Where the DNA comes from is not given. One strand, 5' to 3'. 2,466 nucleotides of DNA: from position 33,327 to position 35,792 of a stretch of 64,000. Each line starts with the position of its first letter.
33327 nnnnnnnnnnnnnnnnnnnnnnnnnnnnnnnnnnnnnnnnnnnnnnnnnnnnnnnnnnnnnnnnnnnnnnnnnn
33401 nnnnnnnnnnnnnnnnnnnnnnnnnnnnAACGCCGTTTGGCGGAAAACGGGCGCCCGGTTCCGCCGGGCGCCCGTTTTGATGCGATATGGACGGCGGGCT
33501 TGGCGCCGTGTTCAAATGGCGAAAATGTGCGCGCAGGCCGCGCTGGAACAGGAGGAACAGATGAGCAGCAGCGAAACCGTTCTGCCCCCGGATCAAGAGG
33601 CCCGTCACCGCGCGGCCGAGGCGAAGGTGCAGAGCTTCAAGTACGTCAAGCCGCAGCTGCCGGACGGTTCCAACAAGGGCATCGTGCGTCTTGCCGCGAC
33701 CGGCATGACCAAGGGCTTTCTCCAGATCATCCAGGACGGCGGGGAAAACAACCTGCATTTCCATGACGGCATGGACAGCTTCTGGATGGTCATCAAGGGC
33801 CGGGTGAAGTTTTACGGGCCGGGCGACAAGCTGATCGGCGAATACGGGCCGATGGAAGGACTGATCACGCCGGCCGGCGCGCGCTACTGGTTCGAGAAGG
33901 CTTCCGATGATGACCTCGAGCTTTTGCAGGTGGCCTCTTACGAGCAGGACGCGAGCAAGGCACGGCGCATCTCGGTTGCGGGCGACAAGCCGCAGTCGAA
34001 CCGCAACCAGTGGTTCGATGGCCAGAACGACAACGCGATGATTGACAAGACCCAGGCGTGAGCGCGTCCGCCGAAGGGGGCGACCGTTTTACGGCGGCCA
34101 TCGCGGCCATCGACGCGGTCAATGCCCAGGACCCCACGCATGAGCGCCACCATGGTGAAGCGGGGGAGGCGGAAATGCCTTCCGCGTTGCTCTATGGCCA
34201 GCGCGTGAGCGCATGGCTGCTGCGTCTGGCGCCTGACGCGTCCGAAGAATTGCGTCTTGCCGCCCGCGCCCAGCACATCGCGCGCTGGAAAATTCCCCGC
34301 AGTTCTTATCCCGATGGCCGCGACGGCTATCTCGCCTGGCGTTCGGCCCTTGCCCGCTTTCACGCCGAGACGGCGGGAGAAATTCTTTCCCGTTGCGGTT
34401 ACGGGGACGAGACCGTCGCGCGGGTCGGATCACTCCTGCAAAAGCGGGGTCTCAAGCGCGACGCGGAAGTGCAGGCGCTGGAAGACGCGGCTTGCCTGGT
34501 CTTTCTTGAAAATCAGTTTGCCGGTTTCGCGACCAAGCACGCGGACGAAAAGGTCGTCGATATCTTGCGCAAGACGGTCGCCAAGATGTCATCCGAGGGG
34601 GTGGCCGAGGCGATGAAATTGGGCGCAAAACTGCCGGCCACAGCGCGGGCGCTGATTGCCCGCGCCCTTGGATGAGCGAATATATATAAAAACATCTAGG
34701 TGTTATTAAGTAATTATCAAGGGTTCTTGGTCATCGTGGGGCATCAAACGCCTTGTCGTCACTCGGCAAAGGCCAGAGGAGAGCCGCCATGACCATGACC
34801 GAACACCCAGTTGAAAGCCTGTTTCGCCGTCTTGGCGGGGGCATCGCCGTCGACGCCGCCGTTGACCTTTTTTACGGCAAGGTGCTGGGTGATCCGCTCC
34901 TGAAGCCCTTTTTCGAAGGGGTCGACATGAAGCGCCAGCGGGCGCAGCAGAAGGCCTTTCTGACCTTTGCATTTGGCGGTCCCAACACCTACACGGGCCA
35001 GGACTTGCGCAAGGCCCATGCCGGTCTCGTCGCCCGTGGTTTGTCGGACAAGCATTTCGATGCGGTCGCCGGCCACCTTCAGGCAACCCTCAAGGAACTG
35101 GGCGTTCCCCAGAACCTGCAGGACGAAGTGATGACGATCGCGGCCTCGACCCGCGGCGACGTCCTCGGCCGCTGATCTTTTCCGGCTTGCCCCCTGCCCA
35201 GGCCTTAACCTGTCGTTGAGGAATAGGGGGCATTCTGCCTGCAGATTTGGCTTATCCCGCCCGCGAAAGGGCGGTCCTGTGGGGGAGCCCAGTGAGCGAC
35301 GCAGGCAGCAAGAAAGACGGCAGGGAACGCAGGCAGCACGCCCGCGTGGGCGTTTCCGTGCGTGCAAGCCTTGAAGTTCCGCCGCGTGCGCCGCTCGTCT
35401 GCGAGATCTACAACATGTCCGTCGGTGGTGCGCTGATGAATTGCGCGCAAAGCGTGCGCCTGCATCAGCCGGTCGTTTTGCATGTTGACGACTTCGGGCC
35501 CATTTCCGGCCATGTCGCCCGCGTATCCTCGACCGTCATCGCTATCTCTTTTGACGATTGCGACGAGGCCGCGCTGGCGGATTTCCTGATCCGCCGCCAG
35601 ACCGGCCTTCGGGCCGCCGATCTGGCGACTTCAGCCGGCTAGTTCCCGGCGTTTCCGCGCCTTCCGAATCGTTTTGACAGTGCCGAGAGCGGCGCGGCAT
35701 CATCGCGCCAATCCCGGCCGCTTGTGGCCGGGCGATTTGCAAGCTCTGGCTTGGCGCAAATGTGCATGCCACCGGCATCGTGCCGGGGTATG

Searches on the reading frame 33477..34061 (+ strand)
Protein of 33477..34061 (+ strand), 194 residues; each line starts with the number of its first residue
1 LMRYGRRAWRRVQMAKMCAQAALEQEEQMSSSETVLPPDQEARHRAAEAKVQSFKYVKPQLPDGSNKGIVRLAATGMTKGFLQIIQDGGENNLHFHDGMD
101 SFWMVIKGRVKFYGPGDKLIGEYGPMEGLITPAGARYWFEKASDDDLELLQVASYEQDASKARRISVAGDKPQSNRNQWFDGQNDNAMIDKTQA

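Call 9: search_protein_families(library=pfam, proteins=[window:33477-34061:+])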
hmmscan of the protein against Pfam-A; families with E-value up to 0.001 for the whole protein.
window:33477-34061:+ (194 aa): 1 family
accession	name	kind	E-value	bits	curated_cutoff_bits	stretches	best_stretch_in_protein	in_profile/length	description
PF07883.17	Cupin_2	-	1.7e-05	24.9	27.2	1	82-151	2-68/70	Cupin domain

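Call 65: search_protein_families(library=ncbifam, proteins=[window:33477-34061:+], max_evalue=0.00001)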
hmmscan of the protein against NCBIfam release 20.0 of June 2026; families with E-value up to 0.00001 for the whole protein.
window:33477-34061:+ (194 aa): 0 families

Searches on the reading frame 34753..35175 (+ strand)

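Call 9: search_protein_families(library=pfam, proteins=[window:34753-35175:+])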
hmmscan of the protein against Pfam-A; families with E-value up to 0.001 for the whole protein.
window:34753-35175:+ (140 aa): 1 family
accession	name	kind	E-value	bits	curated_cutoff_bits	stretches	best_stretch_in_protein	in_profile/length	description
PF01152.27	Bac_globin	-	2.4e-18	66.9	21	1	22-136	1-118/121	Bacterial-like globin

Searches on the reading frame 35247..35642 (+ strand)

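Call 9: search_protein_families(library=pfam, proteins=[window:35247-35642:+])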
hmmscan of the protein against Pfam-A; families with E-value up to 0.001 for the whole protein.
window:35247-35642:+ (131 aa): 1 family
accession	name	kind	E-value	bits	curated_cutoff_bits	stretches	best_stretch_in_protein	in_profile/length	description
PF07238.19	PilZ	-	9.5e-08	32.8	22.5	1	27-111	1-97/102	PilZ domain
